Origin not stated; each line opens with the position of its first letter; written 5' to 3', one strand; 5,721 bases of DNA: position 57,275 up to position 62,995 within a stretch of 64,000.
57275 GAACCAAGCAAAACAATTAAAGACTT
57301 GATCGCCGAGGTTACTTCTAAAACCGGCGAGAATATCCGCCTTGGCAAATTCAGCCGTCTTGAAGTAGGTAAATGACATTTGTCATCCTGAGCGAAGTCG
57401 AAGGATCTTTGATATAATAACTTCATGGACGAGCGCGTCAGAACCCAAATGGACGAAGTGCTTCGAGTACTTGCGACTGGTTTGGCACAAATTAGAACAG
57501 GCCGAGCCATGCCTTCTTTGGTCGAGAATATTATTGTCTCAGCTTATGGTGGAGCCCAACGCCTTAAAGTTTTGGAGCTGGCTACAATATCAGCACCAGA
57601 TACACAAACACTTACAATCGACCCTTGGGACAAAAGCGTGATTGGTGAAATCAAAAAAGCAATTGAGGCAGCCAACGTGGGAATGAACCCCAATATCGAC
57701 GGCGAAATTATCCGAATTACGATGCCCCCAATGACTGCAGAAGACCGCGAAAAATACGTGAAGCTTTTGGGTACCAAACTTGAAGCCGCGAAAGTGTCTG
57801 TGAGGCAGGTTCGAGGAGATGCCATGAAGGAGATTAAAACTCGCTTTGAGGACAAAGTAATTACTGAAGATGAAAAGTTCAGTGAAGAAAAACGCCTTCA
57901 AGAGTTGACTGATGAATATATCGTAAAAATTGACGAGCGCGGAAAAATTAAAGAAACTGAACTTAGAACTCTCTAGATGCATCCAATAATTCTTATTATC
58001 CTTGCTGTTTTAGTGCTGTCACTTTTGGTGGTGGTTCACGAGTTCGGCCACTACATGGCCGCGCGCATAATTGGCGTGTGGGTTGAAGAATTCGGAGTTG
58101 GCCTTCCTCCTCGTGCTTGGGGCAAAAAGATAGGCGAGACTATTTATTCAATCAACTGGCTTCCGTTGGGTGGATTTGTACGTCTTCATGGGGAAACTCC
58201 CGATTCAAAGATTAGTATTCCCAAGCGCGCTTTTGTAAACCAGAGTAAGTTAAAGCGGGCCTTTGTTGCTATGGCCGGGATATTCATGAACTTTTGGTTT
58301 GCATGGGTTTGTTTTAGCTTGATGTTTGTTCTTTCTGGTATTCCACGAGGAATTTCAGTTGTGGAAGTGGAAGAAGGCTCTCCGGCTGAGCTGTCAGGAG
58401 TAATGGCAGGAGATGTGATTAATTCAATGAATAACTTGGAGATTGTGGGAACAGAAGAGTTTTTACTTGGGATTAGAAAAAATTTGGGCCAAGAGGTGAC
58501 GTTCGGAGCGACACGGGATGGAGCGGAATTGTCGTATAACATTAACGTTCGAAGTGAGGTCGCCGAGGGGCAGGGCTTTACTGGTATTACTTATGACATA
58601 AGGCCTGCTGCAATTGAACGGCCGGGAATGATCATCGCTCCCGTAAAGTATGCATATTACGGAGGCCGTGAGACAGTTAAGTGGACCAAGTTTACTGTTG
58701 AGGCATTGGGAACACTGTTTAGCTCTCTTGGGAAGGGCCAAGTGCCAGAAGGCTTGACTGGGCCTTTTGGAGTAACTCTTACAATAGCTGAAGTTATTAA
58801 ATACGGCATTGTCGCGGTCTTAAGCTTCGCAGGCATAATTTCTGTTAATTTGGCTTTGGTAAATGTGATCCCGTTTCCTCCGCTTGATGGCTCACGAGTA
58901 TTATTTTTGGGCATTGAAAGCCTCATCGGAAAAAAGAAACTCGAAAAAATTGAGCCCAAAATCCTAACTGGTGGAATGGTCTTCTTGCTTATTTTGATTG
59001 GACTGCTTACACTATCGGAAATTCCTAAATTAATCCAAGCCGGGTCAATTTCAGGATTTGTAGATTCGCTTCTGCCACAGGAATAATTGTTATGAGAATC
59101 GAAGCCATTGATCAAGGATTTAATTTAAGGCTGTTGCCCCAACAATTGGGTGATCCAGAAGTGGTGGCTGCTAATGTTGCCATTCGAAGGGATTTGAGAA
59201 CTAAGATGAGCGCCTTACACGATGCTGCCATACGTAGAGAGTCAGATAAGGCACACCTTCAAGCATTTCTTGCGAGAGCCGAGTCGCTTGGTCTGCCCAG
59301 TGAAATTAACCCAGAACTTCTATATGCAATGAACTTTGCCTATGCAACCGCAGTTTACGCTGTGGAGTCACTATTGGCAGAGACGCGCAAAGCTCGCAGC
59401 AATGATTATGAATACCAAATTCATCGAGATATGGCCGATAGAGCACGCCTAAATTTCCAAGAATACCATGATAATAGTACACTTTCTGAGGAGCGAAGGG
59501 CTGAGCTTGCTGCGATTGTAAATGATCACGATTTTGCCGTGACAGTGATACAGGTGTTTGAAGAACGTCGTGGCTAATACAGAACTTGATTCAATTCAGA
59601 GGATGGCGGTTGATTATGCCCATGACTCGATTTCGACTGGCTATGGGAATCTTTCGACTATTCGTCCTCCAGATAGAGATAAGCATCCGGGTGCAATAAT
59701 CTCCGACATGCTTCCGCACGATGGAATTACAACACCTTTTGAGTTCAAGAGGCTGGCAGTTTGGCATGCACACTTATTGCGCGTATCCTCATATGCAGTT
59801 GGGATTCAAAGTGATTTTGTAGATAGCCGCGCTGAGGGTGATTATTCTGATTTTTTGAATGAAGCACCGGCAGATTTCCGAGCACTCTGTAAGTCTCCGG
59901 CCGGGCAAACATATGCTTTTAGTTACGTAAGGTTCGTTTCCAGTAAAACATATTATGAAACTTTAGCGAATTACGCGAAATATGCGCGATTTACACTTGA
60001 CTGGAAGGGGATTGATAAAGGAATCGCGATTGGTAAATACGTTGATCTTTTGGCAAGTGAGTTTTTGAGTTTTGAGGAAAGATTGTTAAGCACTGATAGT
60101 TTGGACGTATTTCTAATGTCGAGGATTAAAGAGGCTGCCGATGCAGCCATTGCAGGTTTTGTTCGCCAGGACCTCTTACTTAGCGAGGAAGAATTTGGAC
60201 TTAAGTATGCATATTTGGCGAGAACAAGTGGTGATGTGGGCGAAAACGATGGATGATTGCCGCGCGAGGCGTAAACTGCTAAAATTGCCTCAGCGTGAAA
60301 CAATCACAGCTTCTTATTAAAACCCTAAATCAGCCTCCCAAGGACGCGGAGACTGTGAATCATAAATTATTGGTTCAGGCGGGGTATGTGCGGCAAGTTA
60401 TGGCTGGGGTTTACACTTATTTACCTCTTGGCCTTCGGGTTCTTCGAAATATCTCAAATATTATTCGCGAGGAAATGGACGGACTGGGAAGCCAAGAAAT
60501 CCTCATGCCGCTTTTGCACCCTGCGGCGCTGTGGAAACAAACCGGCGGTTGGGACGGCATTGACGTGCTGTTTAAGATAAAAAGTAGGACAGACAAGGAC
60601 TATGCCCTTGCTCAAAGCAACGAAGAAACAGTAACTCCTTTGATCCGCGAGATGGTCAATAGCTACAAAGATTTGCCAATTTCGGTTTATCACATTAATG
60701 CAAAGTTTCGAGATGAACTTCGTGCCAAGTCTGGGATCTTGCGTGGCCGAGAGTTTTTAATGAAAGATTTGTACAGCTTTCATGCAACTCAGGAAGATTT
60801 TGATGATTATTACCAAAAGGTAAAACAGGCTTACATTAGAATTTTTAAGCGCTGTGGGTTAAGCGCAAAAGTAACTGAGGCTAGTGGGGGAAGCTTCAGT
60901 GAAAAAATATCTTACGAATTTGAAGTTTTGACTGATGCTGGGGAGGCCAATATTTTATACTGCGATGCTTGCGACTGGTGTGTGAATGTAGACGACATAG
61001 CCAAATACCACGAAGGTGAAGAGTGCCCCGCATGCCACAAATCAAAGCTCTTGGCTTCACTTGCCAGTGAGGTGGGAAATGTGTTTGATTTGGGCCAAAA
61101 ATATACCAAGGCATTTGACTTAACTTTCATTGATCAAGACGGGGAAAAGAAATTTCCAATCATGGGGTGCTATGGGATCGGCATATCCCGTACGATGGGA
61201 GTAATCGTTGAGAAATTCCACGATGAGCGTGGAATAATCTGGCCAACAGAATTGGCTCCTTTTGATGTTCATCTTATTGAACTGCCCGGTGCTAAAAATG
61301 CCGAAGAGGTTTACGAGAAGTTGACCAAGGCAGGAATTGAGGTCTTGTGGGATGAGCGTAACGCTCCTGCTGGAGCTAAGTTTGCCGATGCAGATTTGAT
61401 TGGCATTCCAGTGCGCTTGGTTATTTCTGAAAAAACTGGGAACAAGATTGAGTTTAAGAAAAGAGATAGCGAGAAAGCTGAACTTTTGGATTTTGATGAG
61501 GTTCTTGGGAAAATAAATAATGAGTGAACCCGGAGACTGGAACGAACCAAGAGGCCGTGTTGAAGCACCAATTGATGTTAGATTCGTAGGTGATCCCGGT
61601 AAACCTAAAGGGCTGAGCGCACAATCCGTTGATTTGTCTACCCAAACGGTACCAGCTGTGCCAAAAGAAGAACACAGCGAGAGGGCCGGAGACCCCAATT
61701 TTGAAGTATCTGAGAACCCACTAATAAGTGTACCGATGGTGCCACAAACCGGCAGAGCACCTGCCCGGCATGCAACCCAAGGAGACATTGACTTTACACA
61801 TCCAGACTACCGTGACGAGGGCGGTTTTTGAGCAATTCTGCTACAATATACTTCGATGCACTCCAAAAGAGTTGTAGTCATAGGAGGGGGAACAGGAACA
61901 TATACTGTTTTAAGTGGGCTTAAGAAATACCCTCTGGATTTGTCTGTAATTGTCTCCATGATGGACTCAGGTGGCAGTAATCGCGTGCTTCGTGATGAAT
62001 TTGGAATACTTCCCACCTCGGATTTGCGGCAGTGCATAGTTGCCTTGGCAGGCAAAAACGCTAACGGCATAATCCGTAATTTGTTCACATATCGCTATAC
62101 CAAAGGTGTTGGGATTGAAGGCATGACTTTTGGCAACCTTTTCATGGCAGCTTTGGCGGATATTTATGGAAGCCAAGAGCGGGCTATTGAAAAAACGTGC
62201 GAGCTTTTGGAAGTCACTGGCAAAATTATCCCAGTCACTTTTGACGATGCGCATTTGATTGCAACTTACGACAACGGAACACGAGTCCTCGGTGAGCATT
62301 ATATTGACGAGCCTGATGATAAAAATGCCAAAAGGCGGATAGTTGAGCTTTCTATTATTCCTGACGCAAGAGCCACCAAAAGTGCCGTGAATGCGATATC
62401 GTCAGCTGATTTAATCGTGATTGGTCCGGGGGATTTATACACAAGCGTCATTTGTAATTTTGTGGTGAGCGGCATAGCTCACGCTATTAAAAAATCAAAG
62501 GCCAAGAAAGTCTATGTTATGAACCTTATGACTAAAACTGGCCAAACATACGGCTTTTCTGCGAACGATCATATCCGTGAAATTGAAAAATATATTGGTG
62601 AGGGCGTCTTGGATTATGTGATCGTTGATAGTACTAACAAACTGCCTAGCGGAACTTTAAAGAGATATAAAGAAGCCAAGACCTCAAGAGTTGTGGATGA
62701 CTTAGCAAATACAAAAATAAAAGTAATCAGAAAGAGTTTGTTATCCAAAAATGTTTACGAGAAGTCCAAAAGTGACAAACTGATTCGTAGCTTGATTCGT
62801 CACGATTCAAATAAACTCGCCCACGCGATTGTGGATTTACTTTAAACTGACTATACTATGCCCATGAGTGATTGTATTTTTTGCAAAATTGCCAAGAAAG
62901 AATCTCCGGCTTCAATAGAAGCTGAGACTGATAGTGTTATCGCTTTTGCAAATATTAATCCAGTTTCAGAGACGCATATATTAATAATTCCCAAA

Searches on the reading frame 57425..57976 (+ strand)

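Call 15: search_protein_families(library=pfam, proteins=[window:57425-57976:+], max_evalue=0.001)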
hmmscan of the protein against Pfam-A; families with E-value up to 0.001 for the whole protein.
window:57425-57976:+ (183 aa): 1 family
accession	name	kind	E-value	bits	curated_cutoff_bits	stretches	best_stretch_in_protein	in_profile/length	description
PF01765.24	RRF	-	2e-50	171.3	29.7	1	19-180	4-163/164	Ribosome recycling factor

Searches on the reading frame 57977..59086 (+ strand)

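Call 15: search_protein_families(library=pfam, proteins=[window:57977-59086:+], max_evalue=0.001)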
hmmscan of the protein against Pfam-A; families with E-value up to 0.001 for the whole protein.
window:57977-59086:+ (369 aa): 4 families
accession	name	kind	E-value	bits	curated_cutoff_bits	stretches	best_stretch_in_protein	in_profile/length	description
PF02163.28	Peptidase_M50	-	2.3e-48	164.9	27.2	1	10-340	2-221/221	Peptidase family M50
PF13180.12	PDZ_2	-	9.4e-08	32.7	27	1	124-191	12-80/80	PDZ domain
PF17820.7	PDZ_6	-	0.00029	21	27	0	128-159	2-33/54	PDZ domain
PF00595.29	PDZ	-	0.00038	21.2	23.2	1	124-163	25-65/81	PDZ domain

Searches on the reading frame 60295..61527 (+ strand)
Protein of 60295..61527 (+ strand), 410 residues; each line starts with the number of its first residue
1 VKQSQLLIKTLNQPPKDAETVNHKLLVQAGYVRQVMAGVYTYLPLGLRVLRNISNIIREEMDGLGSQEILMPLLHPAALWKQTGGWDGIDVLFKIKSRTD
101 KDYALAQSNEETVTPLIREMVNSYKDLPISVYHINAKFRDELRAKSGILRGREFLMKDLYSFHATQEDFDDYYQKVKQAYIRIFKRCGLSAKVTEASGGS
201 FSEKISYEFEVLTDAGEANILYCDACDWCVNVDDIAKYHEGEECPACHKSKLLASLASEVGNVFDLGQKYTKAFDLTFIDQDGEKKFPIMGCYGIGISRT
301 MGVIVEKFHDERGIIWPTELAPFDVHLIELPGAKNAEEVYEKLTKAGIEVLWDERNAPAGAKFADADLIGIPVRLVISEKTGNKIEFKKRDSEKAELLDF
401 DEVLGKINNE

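Call 15: search_protein_families(library=pfam, proteins=[window:60295-61527:+], max_evalue=0.001)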
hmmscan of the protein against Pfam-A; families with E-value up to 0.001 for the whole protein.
window:60295-61527:+ (410 aa): 2 families
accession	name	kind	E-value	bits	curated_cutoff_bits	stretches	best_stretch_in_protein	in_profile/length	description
PF00587.30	tRNA-synt_2b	-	2.5e-35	122.6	29.3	1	93-307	1-178/179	tRNA synthetase class II core domain (G, H, P, S and T)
PF03129.25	HGTP_anticodon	-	6e-16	58.8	21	1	335-409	17-93/94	Anticodon binding domain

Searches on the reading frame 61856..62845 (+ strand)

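Call 15: search_protein_families(library=pfam, proteins=[window:61856-62845:+], max_evalue=0.001)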
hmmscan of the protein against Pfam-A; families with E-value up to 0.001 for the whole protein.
window:61856-62845:+ (329 aa): 1 family
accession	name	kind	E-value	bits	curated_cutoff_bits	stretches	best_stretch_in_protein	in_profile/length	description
PF01933.23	CofD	-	2.7e-82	276.7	30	1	6-295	1-289/290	2-phospho-L-lactate transferase CofD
